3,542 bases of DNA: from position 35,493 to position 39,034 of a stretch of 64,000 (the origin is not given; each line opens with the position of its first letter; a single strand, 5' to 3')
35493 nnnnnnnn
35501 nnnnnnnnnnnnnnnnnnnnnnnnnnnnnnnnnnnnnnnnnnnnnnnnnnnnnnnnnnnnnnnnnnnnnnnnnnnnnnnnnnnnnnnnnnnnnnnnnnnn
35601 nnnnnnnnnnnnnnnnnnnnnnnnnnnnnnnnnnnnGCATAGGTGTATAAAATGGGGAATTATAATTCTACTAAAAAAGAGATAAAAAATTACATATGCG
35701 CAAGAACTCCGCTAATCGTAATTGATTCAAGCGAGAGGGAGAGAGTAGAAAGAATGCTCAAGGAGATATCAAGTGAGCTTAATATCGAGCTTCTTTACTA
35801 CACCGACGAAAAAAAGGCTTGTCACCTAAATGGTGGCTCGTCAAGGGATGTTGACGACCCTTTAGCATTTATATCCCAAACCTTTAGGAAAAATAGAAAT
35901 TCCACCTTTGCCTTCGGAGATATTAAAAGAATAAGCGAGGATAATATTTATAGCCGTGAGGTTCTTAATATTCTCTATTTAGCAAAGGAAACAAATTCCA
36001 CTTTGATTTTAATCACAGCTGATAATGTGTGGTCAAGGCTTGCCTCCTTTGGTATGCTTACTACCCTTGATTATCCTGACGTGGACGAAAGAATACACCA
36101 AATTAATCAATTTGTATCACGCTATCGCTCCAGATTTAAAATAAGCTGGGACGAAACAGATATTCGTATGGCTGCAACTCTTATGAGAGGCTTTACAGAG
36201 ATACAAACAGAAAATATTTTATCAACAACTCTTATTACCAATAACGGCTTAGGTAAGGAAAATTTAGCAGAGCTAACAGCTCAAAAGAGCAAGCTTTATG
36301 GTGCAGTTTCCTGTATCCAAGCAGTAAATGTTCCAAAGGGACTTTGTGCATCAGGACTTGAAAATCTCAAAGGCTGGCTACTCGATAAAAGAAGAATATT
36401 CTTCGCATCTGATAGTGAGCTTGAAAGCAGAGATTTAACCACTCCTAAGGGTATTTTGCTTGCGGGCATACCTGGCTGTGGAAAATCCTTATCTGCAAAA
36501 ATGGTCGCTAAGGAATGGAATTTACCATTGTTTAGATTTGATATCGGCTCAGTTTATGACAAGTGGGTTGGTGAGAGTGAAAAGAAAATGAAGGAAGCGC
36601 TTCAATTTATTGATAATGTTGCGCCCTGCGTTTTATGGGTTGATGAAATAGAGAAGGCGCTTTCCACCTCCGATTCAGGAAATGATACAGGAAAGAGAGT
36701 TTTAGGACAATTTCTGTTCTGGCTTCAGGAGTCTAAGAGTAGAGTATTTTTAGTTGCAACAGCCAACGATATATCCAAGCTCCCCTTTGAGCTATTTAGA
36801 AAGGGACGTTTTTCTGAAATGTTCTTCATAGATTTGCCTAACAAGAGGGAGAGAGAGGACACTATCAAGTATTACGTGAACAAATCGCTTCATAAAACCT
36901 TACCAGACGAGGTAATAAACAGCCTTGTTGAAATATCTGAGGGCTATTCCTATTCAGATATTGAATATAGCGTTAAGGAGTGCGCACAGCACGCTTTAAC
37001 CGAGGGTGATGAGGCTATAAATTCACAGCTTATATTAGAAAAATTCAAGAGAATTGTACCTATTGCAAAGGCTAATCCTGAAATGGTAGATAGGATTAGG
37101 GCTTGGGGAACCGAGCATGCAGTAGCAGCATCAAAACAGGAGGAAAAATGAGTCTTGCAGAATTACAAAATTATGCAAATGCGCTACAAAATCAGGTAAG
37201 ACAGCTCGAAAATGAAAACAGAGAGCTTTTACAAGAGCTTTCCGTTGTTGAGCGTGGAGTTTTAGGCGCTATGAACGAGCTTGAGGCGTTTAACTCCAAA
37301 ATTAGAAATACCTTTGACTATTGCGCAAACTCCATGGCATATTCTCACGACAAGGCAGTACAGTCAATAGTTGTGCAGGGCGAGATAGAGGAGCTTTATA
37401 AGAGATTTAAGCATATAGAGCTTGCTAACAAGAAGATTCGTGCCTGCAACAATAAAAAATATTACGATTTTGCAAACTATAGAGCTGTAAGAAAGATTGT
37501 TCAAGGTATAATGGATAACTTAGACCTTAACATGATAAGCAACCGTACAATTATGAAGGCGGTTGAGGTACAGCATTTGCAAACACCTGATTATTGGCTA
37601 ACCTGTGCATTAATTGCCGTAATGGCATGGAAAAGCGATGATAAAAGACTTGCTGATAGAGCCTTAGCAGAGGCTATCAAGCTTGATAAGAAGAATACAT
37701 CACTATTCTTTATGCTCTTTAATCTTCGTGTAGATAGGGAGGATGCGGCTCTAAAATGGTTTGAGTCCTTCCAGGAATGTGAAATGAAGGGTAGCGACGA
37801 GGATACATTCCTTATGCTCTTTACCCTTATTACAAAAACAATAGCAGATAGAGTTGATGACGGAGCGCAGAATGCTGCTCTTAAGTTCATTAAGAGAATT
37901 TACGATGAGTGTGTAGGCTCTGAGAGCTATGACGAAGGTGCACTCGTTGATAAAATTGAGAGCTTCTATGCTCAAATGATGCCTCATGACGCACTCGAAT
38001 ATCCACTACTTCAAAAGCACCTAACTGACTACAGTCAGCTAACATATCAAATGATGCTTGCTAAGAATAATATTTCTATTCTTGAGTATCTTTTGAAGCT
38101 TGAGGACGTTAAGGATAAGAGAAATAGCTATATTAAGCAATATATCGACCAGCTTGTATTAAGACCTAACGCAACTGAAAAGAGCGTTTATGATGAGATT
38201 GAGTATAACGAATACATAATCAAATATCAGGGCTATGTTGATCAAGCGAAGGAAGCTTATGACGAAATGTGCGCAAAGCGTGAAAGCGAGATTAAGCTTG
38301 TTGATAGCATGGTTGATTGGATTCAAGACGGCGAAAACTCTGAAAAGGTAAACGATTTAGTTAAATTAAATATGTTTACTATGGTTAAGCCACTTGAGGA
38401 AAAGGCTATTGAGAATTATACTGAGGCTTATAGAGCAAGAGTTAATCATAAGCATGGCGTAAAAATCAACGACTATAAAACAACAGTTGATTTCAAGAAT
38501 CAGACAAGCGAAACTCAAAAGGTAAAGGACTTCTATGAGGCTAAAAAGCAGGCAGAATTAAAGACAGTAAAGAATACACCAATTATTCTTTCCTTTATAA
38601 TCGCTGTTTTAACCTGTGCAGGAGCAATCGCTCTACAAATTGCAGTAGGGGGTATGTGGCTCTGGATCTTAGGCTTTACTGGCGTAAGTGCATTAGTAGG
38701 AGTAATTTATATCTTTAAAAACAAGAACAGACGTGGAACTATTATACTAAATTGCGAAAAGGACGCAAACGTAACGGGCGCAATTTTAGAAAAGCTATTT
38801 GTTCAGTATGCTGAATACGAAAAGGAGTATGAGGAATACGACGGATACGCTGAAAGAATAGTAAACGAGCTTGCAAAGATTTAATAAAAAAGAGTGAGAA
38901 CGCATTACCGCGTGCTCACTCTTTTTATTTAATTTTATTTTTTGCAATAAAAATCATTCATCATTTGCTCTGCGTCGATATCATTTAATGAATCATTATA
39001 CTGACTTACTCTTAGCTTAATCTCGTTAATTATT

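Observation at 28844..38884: Eight-gene membrane / AAA+ operon with no assignable system: best candidate for a novel system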

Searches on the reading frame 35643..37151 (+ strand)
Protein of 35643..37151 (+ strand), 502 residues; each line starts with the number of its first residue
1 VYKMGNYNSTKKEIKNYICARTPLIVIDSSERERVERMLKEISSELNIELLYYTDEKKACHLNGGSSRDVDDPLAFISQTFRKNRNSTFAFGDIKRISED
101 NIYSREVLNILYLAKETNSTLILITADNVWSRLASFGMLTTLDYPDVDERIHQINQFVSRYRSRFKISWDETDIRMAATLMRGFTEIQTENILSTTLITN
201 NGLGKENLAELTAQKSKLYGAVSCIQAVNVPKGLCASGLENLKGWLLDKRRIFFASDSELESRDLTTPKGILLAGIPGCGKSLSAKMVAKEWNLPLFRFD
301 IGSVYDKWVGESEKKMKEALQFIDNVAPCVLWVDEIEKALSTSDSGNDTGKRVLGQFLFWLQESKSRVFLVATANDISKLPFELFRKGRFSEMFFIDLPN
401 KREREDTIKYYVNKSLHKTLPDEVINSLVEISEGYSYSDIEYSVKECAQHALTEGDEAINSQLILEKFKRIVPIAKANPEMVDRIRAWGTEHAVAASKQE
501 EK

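Call 3: search_protein_families(library=pfam, proteins=[window:35643-37151:+], max_evalue=0.1)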
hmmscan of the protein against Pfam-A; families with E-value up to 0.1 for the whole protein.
window:35643-37151:+ (502 aa): 8 families
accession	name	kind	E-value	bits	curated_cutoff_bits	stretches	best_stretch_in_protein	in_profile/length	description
PF00004.35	AAA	-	1.1e-29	104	21.2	1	271-397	1-130/131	ATPase family associated with various cellular activities (AAA)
PF13207.12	AAA_17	-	0.0017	19.1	27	1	275-341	2-66/136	AAA domain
PF17862.7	AAA_lid_3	-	0.0028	17.7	27.2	1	422-462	1-41/45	AAA+ lid domain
PF20720.3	nSTAND3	-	0.016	15.3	27.2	1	267-377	16-114/155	Novel STAND NTPase 3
PF06385.17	Baculo_LEF-11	-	0.027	15.4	22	1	13-58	39-84/93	Baculovirus LEF-11 protein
PF13401.12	AAA_22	-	0.032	15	27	0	269-291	6-28/130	AAA domain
PF06414.18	Zeta_toxin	-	0.032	14.1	22.3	1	263-292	12-40/199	Zeta toxin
PF13238.12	AAA_18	-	0.035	15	29.4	0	271-298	1-25/128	AAA domain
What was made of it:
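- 35643..37151 (+): Gene G, 499-502 aa, a tandem AAA+. The N-terminal half is a degenerate AAA domain with no Walker A. The C-terminal half is an active classic-clade AAA domain: Walker A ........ (nt 36465), pore loop KWVGESE (36561), Walker B DEIE (36642), sensor 1 TAN, and arginine fingers RKGRF. PF00004 at 1e-29 (call 3).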

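Call 4: search_protein_families(library=padloc, proteins=[window:35643-37151:+], max_evalue=0.1)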
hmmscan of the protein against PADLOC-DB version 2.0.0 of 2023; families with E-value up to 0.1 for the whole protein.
window:35643-37151:+ (502 aa): 5 families
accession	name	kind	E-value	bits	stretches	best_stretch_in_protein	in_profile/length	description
PDLC02196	IetA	-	7e-29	99.4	1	256-471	110-321/374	-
PDLC02195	IetA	-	2.5e-20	71.2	1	256-467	125-332/395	-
PDLC04232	IetA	-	8.5e-17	59.5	1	260-468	108-313/330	-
PDLC04231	IetA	-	2e-08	32.4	1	269-387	118-237/262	-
PDLC03272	MTase_II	-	0.025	11.7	0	78-108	109-139/407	Type II methyltransferase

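Call 5: search_protein_families(library=ncbifam, proteins=[window:35643-37151:+], max_evalue=0.1)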
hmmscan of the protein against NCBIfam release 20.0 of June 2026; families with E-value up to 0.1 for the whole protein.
window:35643-37151:+ (502 aa): 21 families
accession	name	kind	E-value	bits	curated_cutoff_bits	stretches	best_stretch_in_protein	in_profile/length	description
NF041006.2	cell_div_CdvC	equivalog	3.8e-26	91.9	650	1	265-488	131-364/370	cell division protein CdvC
TIGR01243.1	CDC48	subfamily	3.3e-25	88.5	802.65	1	245-455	464-676/733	CDC48 family AAA ATPase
TIGR01242.2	TIGR01242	subfamily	6e-23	81.4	500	1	265-471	145-355/362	proteasome-activating nucleotidase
NF003069.1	PRK03992.1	subfamily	1.8e-22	80.1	500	1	265-472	162-373/379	proteasome-activating nucleotidase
NF042959.1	IteA_antiphage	equivalog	2.2e-22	79.7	510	1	256-471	113-324/367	anti-phage ATPase IteA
TIGR01241.2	FtsH_fam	equivalog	7.2e-21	74.6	600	1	267-472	194-403/598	ATP-dependent zinc metalloprotease FtsH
NF008004.0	PRK10733.1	equivalog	2.3e-17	62.3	1008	1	267-472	184-392/644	ATP-dependent zinc metalloprotease FtsH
NF047747.1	PrtsmActNtasePan2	equivalog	3.9e-15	56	700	1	261-460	178-381/397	proteasome-activating nucleotidase Pan2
NF047748.1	PrtsmActNtasePan1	equivalog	6.5e-15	55.1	750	1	263-470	177-388/405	proteasome-activating nucleotidase Pan1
TIGR03689.1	pup_AAA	equivalog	2.6e-11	42.9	504.75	1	260-417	208-383/512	proteasome ATPase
TIGR03922.1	T7SS_EccA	equivalog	0.0078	14.8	466.65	1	269-371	313-421/557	type VII secretion AAA-ATPase EccA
TIGR00763.1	lon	equivalog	0.0094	14.4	608.05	1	268-339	353-432/795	endopeptidase La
NF003745.1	PRK05342.1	equivalog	0.013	14.4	359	1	270-345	111-192/418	ATP-dependent Clp protease ATP-binding subunit ClpX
NF003229.0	PRK04195.1-5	equivalog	0.018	13.7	280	1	268-300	44-76/413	replication factor C large subunit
NF010335.0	PRK13764.1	equivalog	0.029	12.9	340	1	257-290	252-285/613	ATPase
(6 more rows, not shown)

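Call 11: search_protein_families(library=phrogs, proteins=[window:35643-37151:+], max_evalue=0.1)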
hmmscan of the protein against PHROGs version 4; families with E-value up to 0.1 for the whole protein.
window:35643-37151:+ (502 aa): 19 families
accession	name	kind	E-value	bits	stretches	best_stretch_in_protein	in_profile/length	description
phrog_8638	-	unknown function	2.2e-86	291.7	1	105-501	139-543/568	-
phrog_10401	-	other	1.2e-40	140.9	1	256-429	451-618/667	ATPase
phrog_3757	-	unknown function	9.7e-36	124.9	1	257-471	115-327/367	-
phrog_30773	-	unknown function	1.4e-19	70.9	1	267-462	195-395/666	-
phrog_9172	-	unknown function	3.6e-13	50.2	1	268-417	107-257/509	-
phrog_7485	-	unknown function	7.8e-06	26.1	1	242-408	201-371/430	-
phrog_2376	-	other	1.4e-05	25.6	1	268-443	74-233/363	ATPase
phrog_4339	-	unknown function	4.4e-05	23.8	1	260-303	43-86/552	-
phrog_5534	-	unknown function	0.0018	18.6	1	271-369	30-132/273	-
phrog_168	-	DNA, RNA and nucleotide metabolism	0.0026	18.5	1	269-430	43-194/314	clamp loader of DNA polymerase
phrog_10440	-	unknown function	0.0038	16.8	1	265-418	229-373/483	-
phrog_249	-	moron, auxiliary metabolic gene and host takeover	0.0052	17.2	1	270-307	129-166/380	porphyrin biosynthesis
phrog_11838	-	DNA, RNA and nucleotide metabolism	0.0055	16.9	1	269-303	41-75/420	clamp loader of DNA polymerase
phrog_5846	-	DNA, RNA and nucleotide metabolism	0.0081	16.5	1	267-303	37-67/380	clamp loader of DNA polymerase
phrog_29662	-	other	0.012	15.4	1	270-455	351-528/548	ATP-dependent protease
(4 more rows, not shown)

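Call 31: search_solved_structures(query=window:35643-37151:+, max_evalue=1e-10)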
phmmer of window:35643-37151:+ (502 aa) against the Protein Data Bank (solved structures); distinct sequences matched with E-value up to 1e-10: 223 (the best 60 are shown).
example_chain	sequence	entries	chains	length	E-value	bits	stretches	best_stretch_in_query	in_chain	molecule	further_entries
5vc7_A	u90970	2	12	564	8.6e-45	156.8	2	238-474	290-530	VCP-like ATPase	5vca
5g4g_A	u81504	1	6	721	2.6e-44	155.2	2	238-473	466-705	VCP-LIKE ATPASE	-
5g4f_A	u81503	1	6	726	2.7e-44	155.1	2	238-473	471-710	VCP-LIKE ATPASE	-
9m4n_A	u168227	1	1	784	8.6e-40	140.3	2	236-457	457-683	Cell division control protein 48 homolog A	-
9m3v_A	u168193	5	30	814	9.8e-40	140.1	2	236-457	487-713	Cell division control protein 48 homolog A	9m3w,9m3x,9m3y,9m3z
9bji_A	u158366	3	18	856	6.1e-39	137.5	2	259-415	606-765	Nuclear valosin-containing protein-like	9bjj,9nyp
6oaa_B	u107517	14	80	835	3e-37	131.9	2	226-460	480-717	Cell division control protein 48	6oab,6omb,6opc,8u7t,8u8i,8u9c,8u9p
8dar_A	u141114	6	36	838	3.1e-37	131.9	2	226-460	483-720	Cell division control protein 48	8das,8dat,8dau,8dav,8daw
6oa9_A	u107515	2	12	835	7.3e-37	130.6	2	265-455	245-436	Cell division control protein 48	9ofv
9ox9_A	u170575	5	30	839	9.9e-37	130.2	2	237-465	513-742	vesicle-fusing ATPase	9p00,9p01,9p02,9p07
7wub_D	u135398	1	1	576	9.9e-37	130.2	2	258-475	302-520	Transitional endoplasmic reticulum ATPase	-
6mck_A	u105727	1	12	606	1.2e-36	129.9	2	258-475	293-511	Transitional endoplasmic reticulum ATPase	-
7wub_C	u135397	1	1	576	1.8e-36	129.3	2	258-468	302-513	Transitional endoplasmic reticulum ATPase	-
7rlh_A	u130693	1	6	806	2.5e-36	128.9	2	259-475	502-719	Transitional endoplasmic reticulum ATPase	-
7rlg_A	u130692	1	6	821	2.7e-36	128.8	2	259-475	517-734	Transitional endoplasmic reticulum ATPase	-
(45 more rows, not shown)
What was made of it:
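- On Classic-clade AAA+ ATPase: The nearest solved relatives are VAT and Cdc48 D2 (call 31).
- Closest known: Membrane-associated classic-clade AAA+ unfoldases. Same: G has a classic-clade AAA domain nearest to VAT and Cdc48 D2 (call 31).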

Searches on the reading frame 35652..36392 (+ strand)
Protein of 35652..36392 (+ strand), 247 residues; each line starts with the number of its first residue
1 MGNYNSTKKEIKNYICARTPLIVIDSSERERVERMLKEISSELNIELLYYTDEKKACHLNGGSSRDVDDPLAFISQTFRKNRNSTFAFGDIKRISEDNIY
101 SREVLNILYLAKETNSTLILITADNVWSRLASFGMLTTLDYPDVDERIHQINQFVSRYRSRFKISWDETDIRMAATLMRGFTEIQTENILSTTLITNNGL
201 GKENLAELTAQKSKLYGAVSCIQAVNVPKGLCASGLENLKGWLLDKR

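Call 97: search_dna_similar(query=window:35652-36392:+, collection=phages, mode=protein, max_evalue=0.001, max_rows=25)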
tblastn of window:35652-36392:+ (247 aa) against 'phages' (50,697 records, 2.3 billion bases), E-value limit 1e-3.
Records with a match: 1; places in all: 1; records where one place covers at least 80% of the query: 1.
Best place of each record, by identity: <60% 1.
By first word of the organism name: Streptococcus 1.
By host as written in the record: Streptococcus oralis U-o2 1.
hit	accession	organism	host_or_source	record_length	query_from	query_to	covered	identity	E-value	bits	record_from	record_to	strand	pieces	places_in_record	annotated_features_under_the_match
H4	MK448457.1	Streptococcus satellite phage Javan368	Streptococcus oralis U-o2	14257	1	247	100%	30.6%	1e-31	127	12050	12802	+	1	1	hypothetical protein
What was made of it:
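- Tried and rejected: A G N-domain search of phage records found only Javan368 (call 97).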

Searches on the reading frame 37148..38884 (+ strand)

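Call 3: search_protein_families(library=pfam, proteins=[window:37148-38884:+], max_evalue=0.1)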
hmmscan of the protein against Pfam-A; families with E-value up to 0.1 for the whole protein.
window:37148-38884:+ (578 aa): 3 families
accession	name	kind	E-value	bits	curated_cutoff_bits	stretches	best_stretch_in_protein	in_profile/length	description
PF04108.17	ATG17_like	-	0.0065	16.4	43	1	5-118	7-118/355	Autophagy protein ATG17-like domain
PF00170.26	bZIP_1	-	0.024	15.2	27.6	0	7-32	25-50/64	bZIP transcription factor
PF20990.2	DUF2207_C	-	0.082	13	33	1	444-533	109-199/247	Predicted membrane protein (DUF2207) C-terminal domain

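Call 4: search_protein_families(library=padloc, proteins=[window:37148-38884:+], max_evalue=0.1)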
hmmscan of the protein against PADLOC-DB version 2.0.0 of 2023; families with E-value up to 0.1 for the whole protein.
window:37148-38884:+ (578 aa): 0 families

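Call 5: search_protein_families(library=ncbifam, proteins=[window:37148-38884:+], max_evalue=0.1)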
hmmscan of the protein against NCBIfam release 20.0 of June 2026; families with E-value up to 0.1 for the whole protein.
window:37148-38884:+ (578 aa): 0 families

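Call 11: search_protein_families(library=phrogs, proteins=[window:37148-38884:+], max_evalue=0.1)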
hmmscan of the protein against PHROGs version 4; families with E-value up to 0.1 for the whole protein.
window:37148-38884:+ (578 aa): 1 family
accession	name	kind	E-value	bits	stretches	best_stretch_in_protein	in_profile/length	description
phrog_1457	-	lysis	0.099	14.4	0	50-122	7-82/86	lysis inhibition; accessory protein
